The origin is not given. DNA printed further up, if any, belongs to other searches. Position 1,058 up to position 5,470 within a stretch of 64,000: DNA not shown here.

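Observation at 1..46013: About 46-kb hybrid NRPS-PKS cluster with aryl-acid starter genes and its own TonB receptor: a probable aryl-thiazoline metallophore pathway with non-textbook logic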

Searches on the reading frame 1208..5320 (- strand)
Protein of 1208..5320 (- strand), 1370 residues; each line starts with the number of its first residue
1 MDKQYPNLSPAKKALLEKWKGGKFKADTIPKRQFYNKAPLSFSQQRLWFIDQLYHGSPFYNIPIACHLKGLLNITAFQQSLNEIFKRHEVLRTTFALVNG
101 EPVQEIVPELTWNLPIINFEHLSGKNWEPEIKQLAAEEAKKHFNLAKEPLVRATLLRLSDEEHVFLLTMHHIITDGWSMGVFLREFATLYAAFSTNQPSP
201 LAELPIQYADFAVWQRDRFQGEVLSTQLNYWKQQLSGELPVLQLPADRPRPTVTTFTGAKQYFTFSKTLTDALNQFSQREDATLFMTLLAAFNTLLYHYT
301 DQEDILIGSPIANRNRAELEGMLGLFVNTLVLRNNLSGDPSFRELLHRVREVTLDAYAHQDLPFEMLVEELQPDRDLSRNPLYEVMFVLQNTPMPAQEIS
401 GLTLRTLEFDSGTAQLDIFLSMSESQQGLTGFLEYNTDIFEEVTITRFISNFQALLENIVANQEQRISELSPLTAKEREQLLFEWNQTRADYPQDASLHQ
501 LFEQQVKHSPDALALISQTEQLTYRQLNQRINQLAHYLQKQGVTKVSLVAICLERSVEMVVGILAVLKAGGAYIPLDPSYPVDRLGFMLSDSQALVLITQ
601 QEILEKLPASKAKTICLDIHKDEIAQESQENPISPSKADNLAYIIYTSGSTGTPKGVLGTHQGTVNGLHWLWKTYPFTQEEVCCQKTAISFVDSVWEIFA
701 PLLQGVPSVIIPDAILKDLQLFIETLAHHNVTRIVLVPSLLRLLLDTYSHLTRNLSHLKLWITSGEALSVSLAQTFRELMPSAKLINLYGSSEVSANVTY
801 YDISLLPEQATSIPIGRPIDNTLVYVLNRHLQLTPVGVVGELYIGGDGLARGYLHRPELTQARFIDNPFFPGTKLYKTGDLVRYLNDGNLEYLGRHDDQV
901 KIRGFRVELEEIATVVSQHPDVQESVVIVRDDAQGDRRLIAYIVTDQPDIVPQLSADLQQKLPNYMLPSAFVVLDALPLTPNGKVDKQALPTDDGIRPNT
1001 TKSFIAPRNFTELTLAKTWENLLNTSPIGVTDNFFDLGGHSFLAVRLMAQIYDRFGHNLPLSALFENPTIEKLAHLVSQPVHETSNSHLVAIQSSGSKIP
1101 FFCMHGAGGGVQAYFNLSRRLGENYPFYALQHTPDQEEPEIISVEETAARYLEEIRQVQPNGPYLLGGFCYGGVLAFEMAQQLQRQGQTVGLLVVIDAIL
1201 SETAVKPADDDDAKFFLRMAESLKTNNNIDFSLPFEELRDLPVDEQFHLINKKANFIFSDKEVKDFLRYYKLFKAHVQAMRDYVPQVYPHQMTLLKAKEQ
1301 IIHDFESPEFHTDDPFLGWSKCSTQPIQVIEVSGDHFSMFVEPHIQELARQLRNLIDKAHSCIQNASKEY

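Call 4: search_protein_families(library=pfam, proteins=[window:1208-5320:-])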
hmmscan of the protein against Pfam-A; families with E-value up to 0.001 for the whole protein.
window:1208-5320:- (1370 aa): 6 families
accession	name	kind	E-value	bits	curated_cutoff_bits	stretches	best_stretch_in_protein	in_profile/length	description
PF00668.25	Condensation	-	5.5e-120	401.6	30.6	1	37-482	4-456/456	Condensation domain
PF00501.34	AMP-binding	-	3.6e-89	299.7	29.9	1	502-854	1-384/384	AMP-binding enzyme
PF00975.26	Thioesterase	-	1.5e-29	104.2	26.4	1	1101-1352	3-222/226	Thioesterase domain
PF00550.31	PP-binding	-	1.3e-14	54.7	20.8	1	1015-1077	3-67/67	Phosphopantetheine attachment site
PF13193.12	AMP-binding_C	-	4.4e-11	44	24.5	1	911-984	1-76/76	AMP-binding enzyme C-terminal domain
PF12697.13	Abhydrolase_6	-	0.00061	21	26.3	0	1103-1223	3-115/217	Alpha/beta hydrolase family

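Call 22: find_encoding_contigs(protein=window:1208-5320:-, flank=10000, max_places=4)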
Protein window:1208-5320:- (1370 aa): 3 contigs read that carry it; 1 place shown.
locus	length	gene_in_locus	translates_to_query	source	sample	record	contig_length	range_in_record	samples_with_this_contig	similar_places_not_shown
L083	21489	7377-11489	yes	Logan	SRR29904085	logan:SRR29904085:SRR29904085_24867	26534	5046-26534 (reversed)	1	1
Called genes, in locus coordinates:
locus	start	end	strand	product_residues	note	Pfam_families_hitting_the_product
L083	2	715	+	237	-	?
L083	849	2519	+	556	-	PF00282:Pyridoxal_deC, PF00266:Aminotran_5 (faint), PF01212:Beta_elim_lyase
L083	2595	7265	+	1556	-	PF00109:ketoacyl-synt, PF02801:Ketoacyl-synt_C, PF16197:KAsynt_C_assoc, PF22336:RhiE-like_linker, PF22621:CurL-like_PKS_C, PF00698:Acyl_transf_1, PF21394:Beta-ketacyl_N, PF08659:KR, +1 more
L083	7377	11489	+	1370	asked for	PF00668:Condensation, PF00501:AMP-binding, PF13193:AMP-binding_C, PF00550:PP-binding, PF00975:Thioesterase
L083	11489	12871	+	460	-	PF00067:p450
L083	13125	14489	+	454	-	PF01554:MatE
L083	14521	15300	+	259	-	PF00975:Thioesterase, PF12697:Abhydrolase_6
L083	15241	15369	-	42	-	-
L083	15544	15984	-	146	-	PF14516:AAA_35 (weak)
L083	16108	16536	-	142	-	-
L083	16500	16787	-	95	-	-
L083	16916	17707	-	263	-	PF02517:Rce1-like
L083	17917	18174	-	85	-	-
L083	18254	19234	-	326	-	PF02517:Rce1-like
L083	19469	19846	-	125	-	-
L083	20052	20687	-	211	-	PF13462:Thioredoxin_4, PF01323:DSBA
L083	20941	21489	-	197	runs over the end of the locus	PF12680:SnoaL_2 (weak)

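Call 34: find_homologous_proteins(query=window:1208-5320:-, max_evalue=1e-50)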
Query window:1208-5320:- (1370 aa): 8000 proteins with E <= 1e-50 among 8000 candidates; the best 120 are listed.
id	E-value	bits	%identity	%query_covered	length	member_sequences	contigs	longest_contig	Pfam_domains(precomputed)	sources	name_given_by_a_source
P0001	0.0e+0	3134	100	100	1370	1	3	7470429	PF00668.26,PF00550.32,PF00501.35,PF13193.13,PF00975.27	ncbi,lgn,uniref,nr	ncbi:non-ribosomal peptide synthetase [Allocoleopsis franciscana]|uniref:Amino acid adenylation enzy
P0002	0.0e+0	2998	96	100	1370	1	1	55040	PF00668.26,PF00550.32,PF00501.35,PF13193.13,PF00975.27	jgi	jgi:amino acid adenylation domain-containing protein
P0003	0.0e+0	2682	85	99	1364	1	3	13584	PF00668.26,PF00550.32,PF00501.35,PF13193.13,PF00975.27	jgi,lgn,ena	-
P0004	0.0e+0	2658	85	99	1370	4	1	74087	PF00668.26,PF00550.32,PF00501.35,PF13193.13,PF00975.27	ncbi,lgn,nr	nr:non-ribosomal peptide synthetase [Brasilonema sp. UFV-L1]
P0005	0.0e+0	2645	84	100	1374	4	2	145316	PF00668.26,PF00550.32,PF12697.14,PF00501.35,PF13193.13,PF00975.27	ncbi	ncbi:non-ribosomal peptide synthetase [Nostoc sp.]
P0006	0.0e+0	2629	84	99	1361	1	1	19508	PF00668.26,PF00550.32,PF12697.14,PF00501.35,PF13193.13,PF00975.27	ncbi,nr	ncbi:MAG: amino acid adenylation domain-containing protein [Stigonema ocellatum SAG 48.90 = DSM 1069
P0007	0.0e+0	2618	84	99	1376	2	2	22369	PF00668.26,PF00550.32,PF00501.35,PF13193.13,PF00975.27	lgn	-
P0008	0.0e+0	2612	84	99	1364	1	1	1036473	PF00668.26,PF00550.32,PF00501.35,PF13193.13,PF00975.27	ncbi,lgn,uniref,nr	ncbi:amino acid adenylation domain-containing protein (plasmid) [Nostoc sp. UHCC 0926]|uniref:non-ri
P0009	0.0e+0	2611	83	99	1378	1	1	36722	PF00668.26,PF00550.32,PF00501.35,PF13193.13,PF00975.27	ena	-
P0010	0.0e+0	2610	83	99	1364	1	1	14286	PF00668.26,PF00550.32,PF12697.14,PF00501.35,PF13193.13,PF00975.27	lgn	-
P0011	0.0e+0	2588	82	100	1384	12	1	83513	PF00668.26,PF00550.32,PF00501.35,PF13193.13,PF00975.27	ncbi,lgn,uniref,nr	ncbi:MAG: amino acid adenylation domain-containing protein [Nostoc sp. NOS(2021)]|uniref:non-ribosom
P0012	0.0e+0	2583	83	99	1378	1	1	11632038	PF00668.26,PF00550.32,PF00501.35,PF13193.13,PF00975.27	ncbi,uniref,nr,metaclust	ncbi:non-ribosomal peptide synthetase [Scytonema hofmannii PCC 7110]|uniref:Non-ribosomal peptide sy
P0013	0.0e+0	2574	82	100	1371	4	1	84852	PF00668.26,PF00550.32,PF00501.35,PF13193.13,PF00975.27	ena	-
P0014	0.0e+0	2571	82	100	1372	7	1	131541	PF00668.26,PF00550.32,PF00501.35,PF13193.13,PF00975.27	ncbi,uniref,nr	ncbi:MAG: amino acid adenylation domain-containing protein [Nostoc sp. DedQUE04]|uniref:amino acid a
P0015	0.0e+0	2567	82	99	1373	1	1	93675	PF00668.26,PF00550.32,PF12697.14,PF00501.35,PF13193.13,PF00975.27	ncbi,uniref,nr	ncbi:non-ribosomal peptide synthetase [Iningainema tapete]|uniref:Amino acid adenylation domain-cont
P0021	0.0e+0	2551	81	100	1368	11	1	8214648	PF00668.26,PF00550.32,PF00501.35,PF13193.13,PF00975.27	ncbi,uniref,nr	ncbi:non-ribosomal peptide synthetase [Nostoc sp. 'Peltigera membranacea cyanobiont' N6]|uniref:non-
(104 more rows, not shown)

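Call 36: find_encoding_contigs(protein=P0012, flank=10000, max_places=2)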
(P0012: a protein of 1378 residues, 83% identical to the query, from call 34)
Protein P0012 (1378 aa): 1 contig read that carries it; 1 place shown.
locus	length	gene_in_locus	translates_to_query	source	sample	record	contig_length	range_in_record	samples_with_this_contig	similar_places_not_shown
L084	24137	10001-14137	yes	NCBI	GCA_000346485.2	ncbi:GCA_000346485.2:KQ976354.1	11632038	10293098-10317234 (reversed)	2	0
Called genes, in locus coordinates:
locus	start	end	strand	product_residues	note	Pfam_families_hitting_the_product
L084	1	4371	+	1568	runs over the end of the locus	PF00109:ketoacyl-synt, PF02801:Ketoacyl-synt_C, PF16197:KAsynt_C_assoc, PF22336:RhiE-like_linker, PF22621:CurL-like_PKS_C, PF00698:Acyl_transf_1, PF21394:Beta-ketacyl_N, PF08659:KR, +3 more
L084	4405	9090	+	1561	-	PF00109:ketoacyl-synt, PF02801:Ketoacyl-synt_C, PF16197:KAsynt_C_assoc, PF22336:RhiE-like_linker, PF22621:CurL-like_PKS_C, PF00698:Acyl_transf_1, PF21394:Beta-ketacyl_N, PF08659:KR, +1 more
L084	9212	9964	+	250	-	PF05401:NodS, PF13489:Methyltransf_23, PF03848:TehB (weak), PF07021:MetW (faint), PF13847:Methyltransf_31, PF08241:Methyltransf_11, PF08242:Methyltransf_12, PF13649:Methyltransf_25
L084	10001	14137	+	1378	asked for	PF00668:Condensation, PF00501:AMP-binding, PF13193:AMP-binding_C, PF00550:PP-binding, PF00975:Thioesterase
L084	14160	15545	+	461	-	PF00067:p450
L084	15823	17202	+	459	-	PF00067:p450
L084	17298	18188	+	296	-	PF00106:adh_short, PF13561:adh_short_C2, PF08643:DUF1776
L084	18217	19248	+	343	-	PF06999:Suc_Fer-like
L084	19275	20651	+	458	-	PF01554:MatE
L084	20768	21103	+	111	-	-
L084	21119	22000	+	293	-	PF00106:adh_short, PF08659:KR, PF13460:NAD_binding_10, PF13561:adh_short_C2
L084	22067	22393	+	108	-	PF02312:CBF_beta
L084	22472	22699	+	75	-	PF03621:MbtH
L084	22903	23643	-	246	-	-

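Call 37: find_encoding_contigs(protein=P0021, flank=10000, max_places=2)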
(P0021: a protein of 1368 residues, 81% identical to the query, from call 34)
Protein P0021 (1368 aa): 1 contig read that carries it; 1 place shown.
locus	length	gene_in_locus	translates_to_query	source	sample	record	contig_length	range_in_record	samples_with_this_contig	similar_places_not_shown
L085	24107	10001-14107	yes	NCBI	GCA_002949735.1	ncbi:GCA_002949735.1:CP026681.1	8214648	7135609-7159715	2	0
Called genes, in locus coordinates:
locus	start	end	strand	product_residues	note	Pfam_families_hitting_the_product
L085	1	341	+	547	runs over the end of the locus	PF00282:Pyridoxal_deC, PF01212:Beta_elim_lyase, PF00266:Aminotran_5 (faint)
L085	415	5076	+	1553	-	PF00109:ketoacyl-synt, PF02801:Ketoacyl-synt_C, PF16197:KAsynt_C_assoc, PF22336:RhiE-like_linker, PF22621:CurL-like_PKS_C, PF00698:Acyl_transf_1, PF21394:Beta-ketacyl_N, PF08659:KR, +3 more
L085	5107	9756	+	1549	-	PF00109:ketoacyl-synt, PF02801:Ketoacyl-synt_C, PF16197:KAsynt_C_assoc, PF22336:RhiE-like_linker, PF22621:CurL-like_PKS_C, PF00698:Acyl_transf_1, PF21394:Beta-ketacyl_N, PF08659:KR, +1 more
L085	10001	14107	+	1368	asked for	PF00668:Condensation, PF00501:AMP-binding, PF13193:AMP-binding_C, PF00550:PP-binding, PF00975:Thioesterase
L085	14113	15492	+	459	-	PF00067:p450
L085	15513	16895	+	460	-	PF00067:p450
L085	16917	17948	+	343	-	PF06999:Suc_Fer-like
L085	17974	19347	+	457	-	PF01554:MatE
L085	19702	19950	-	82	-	PF16884:ADH_N_2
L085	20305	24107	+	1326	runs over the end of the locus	PF05860:TPS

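Call 39: find_encoding_contigs(protein=P0004, flank=10000, max_places=2)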
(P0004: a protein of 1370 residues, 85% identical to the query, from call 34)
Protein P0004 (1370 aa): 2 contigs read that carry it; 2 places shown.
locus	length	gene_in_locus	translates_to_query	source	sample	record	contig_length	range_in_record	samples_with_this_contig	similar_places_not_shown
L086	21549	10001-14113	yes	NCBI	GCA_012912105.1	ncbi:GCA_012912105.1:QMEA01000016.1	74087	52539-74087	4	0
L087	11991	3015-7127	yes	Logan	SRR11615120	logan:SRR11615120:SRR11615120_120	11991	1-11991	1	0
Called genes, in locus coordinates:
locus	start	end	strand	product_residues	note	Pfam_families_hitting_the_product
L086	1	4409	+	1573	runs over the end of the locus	PF00109:ketoacyl-synt, PF02801:Ketoacyl-synt_C, PF16197:KAsynt_C_assoc, PF22336:RhiE-like_linker, PF22621:CurL-like_PKS_C, PF00698:Acyl_transf_1, PF21394:Beta-ketacyl_N, PF08659:KR, +3 more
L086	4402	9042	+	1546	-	PF00109:ketoacyl-synt, PF02801:Ketoacyl-synt_C, PF16197:KAsynt_C_assoc, PF22336:RhiE-like_linker, PF22621:CurL-like_PKS_C, PF00698:Acyl_transf_1, PF21394:Beta-ketacyl_N, PF08659:KR, +1 more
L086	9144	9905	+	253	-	PF03848:TehB (weak), PF05401:NodS (weak), PF13489:Methyltransf_23, PF13847:Methyltransf_31, PF08241:Methyltransf_11, PF08242:Methyltransf_12, PF13649:Methyltransf_25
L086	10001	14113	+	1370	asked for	PF00668:Condensation, PF00501:AMP-binding, PF13193:AMP-binding_C, PF00550:PP-binding, PF00975:Thioesterase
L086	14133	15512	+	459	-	PF00067:p450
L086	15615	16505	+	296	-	PF00106:adh_short, PF08643:DUF1776, PF13561:adh_short_C2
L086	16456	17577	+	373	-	PF06999:Suc_Fer-like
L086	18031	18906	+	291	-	PF05118:Asp_Arg_Hydrox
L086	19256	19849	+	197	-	PF01548:DEDD_Tnp_IS110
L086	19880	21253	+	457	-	PF01554:MatE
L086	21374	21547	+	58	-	?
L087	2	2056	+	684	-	?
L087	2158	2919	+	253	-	PF03848:TehB (weak), PF05401:NodS (weak), PF13489:Methyltransf_23, PF13847:Methyltransf_31, PF08241:Methyltransf_11, PF08242:Methyltransf_12, PF13649:Methyltransf_25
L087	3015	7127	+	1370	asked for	PF00668:Condensation, PF00501:AMP-binding, PF13193:AMP-binding_C, PF00550:PP-binding, PF00975:Thioesterase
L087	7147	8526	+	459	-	PF00067:p450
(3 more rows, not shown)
